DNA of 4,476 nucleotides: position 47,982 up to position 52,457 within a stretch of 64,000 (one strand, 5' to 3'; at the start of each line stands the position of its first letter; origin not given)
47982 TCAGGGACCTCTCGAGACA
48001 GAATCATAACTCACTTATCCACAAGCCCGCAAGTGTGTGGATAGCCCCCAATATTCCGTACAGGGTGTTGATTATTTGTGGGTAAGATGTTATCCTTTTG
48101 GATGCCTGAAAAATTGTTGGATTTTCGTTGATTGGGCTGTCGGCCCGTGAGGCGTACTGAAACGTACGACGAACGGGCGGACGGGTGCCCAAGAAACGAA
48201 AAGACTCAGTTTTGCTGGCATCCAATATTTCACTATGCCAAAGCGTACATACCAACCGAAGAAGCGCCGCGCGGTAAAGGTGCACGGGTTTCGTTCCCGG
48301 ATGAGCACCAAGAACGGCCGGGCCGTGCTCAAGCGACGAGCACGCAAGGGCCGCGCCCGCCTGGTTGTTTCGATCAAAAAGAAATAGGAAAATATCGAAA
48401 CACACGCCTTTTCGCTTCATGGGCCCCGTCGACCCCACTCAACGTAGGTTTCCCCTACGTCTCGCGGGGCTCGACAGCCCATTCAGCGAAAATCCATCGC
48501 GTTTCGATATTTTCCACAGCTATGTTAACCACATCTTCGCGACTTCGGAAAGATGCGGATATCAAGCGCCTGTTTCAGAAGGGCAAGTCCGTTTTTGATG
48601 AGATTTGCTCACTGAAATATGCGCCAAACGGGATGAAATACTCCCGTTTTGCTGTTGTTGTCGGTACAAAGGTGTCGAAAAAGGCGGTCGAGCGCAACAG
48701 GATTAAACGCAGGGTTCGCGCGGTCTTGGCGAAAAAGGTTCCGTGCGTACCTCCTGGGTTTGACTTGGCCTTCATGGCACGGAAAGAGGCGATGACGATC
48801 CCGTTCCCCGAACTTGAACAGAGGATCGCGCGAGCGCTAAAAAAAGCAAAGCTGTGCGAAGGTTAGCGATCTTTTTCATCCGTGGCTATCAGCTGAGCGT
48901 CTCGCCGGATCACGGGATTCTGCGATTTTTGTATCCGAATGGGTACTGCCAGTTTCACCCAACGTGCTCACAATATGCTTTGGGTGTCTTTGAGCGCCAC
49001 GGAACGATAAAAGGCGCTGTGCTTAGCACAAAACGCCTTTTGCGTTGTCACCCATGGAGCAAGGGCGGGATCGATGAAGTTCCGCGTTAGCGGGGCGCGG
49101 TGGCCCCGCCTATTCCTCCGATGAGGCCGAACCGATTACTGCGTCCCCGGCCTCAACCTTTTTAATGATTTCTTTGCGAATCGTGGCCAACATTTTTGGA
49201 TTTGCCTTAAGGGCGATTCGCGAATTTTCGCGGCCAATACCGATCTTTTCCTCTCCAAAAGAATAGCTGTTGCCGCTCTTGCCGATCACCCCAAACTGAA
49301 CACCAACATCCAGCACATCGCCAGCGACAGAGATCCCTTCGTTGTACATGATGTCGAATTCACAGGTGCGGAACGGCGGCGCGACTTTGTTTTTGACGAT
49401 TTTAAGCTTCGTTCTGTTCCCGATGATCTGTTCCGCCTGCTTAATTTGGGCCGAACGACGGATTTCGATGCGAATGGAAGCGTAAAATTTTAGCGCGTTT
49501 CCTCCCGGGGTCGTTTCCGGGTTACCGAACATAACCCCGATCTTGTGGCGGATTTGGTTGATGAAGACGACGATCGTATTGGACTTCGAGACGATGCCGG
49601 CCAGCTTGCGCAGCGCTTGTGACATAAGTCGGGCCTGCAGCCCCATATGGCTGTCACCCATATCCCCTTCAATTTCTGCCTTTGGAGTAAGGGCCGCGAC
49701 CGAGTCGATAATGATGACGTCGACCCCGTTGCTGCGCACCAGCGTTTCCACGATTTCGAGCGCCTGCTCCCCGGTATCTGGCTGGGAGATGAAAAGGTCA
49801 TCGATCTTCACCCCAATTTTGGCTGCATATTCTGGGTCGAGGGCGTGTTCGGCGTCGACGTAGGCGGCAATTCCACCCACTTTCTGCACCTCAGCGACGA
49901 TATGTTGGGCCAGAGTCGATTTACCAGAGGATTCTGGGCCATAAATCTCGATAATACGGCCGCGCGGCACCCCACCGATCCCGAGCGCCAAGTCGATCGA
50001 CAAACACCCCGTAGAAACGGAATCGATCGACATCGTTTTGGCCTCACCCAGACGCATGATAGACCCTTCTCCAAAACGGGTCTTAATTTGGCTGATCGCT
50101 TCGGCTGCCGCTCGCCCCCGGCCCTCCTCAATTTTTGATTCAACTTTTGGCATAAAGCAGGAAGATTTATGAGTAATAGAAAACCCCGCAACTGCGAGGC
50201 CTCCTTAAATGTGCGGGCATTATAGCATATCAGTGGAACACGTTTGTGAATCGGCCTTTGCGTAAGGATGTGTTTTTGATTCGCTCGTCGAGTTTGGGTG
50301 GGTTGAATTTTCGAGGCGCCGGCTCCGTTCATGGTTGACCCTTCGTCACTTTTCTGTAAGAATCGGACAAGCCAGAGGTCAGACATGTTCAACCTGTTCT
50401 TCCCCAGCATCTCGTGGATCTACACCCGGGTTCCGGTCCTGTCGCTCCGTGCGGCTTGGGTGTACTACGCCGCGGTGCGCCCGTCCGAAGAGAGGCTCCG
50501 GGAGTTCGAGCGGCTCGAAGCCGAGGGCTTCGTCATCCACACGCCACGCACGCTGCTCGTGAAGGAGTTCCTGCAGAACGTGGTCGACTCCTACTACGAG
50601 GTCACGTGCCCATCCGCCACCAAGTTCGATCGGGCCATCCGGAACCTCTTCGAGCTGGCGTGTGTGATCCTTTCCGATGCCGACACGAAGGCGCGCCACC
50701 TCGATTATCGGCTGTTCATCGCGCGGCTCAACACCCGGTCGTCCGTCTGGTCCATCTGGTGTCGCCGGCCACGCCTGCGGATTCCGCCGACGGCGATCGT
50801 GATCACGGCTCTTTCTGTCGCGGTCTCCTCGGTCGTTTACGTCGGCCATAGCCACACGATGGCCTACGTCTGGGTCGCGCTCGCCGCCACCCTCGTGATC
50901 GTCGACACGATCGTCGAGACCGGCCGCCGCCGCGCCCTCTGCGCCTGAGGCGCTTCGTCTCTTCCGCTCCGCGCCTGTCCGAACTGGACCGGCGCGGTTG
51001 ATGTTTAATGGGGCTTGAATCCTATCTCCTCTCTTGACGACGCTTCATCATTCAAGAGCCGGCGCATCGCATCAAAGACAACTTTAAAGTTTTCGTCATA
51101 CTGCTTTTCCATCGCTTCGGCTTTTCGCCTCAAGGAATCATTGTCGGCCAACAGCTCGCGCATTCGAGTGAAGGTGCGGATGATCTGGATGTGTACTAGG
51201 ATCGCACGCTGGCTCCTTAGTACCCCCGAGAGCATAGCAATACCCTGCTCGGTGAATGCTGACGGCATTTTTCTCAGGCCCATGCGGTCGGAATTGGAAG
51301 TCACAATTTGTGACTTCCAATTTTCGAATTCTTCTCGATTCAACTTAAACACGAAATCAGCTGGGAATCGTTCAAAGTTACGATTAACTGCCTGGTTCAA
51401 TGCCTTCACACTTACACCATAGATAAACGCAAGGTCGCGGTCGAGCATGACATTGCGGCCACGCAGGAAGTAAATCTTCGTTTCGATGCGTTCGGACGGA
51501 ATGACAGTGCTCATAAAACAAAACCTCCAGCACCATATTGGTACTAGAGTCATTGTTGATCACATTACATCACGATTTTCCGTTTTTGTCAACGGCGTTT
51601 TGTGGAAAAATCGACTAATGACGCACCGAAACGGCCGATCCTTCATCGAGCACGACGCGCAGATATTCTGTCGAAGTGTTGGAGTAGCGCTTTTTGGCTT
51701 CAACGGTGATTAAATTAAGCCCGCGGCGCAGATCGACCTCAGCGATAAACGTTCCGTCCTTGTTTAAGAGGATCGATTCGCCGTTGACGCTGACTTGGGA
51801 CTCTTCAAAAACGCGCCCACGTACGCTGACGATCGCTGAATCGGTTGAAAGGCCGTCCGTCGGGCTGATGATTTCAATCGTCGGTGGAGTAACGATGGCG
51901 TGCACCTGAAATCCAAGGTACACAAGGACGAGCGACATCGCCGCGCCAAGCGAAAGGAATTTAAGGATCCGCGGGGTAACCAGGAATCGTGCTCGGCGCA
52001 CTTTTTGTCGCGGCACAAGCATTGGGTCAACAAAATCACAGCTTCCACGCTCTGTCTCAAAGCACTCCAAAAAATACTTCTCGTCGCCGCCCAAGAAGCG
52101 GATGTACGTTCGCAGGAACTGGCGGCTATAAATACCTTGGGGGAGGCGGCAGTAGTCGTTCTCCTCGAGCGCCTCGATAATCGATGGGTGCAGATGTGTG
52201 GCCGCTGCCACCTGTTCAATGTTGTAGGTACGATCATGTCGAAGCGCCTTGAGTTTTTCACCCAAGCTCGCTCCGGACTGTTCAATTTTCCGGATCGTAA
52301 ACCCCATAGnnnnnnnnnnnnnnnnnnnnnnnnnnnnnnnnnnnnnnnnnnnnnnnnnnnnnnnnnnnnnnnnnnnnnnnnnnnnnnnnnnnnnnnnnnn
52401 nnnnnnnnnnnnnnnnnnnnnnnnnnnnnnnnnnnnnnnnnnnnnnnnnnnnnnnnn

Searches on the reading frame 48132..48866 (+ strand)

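Call 78: search_protein_families(library=pfam, proteins=[window:48132-48866:+], max_evalue=0.001)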
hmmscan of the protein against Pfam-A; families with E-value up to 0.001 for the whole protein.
window:48132-48866:+ (244 aa): 1 family
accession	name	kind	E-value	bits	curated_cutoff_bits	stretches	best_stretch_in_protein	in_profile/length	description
PF00825.24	Ribonuclease_P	-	2.1e-23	82.9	22.3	1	133-239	2-108/109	Ribonuclease P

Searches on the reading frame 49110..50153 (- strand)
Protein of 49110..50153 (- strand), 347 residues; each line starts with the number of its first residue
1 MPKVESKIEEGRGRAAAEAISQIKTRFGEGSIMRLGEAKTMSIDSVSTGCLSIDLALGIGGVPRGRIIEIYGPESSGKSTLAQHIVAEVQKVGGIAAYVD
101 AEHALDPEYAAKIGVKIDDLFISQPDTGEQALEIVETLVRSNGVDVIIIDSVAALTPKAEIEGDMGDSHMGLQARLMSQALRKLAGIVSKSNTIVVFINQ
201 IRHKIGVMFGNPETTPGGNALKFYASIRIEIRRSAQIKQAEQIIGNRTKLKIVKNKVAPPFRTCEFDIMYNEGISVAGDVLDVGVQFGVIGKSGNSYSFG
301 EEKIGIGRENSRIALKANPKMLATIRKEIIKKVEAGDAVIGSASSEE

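Call 32: search_protein_families(library=pfam, proteins=[window:49110-50153:-], max_evalue=0.001)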
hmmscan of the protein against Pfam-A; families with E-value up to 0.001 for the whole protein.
window:49110-50153:- (347 aa): 9 families
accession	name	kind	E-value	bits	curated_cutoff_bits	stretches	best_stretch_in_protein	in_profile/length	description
PF00154.27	RecA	-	6.1e-137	455.7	27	1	15-275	2-262/262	recA bacterial DNA recombination protein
PF21096.2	RecA_C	-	8.5e-16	58.3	27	1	278-333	1-56/57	RecA C-terminal domain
PF08423.17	Rad51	-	1.5e-09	38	22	1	45-235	7-213/244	Rad51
PF02283.22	CobU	-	5.1e-06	26.6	27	1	70-198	3-121/168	Cobinamide kinase / cobinamide phosphate guanyltransferase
PF01637.24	ATPase_2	-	6.8e-06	26.5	33.2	1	66-144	21-110/225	ATPase domain predominantly from Archaea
PF06745.19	ATPase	-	1.4e-05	25.1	26.6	0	46-103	1-58/231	KaiC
PF13481.12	AAA_25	-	4e-05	23.8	27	0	62-158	30-158/195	AAA domain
PF13401.12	AAA_22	-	0.00071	20.3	27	0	66-157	6-98/130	AAA domain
PF00005.33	ABC_tran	-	0.00078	20.5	25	0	62-102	8-48/137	ABC transporter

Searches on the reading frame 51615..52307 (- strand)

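Call 78: search_protein_families(library=pfam, proteins=[window:51615-52307:-], max_evalue=0.001)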
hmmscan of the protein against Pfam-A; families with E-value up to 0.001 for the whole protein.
window:51615-52307:- (230 aa): 3 families
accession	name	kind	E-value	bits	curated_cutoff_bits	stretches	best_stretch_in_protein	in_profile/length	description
PF09136.16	Glucodextran_B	-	1.4e-15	57.4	27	1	142-221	1-82/83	Glucodextranase, domain B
PF13413.12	HTH_25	-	3.9e-15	55.9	24.6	1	19-76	2-59/62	Helix-turn-helix domain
PF12844.13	HTH_19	-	1.3e-05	25.4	30.2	1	16-80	1-59/64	Helix-turn-helix domain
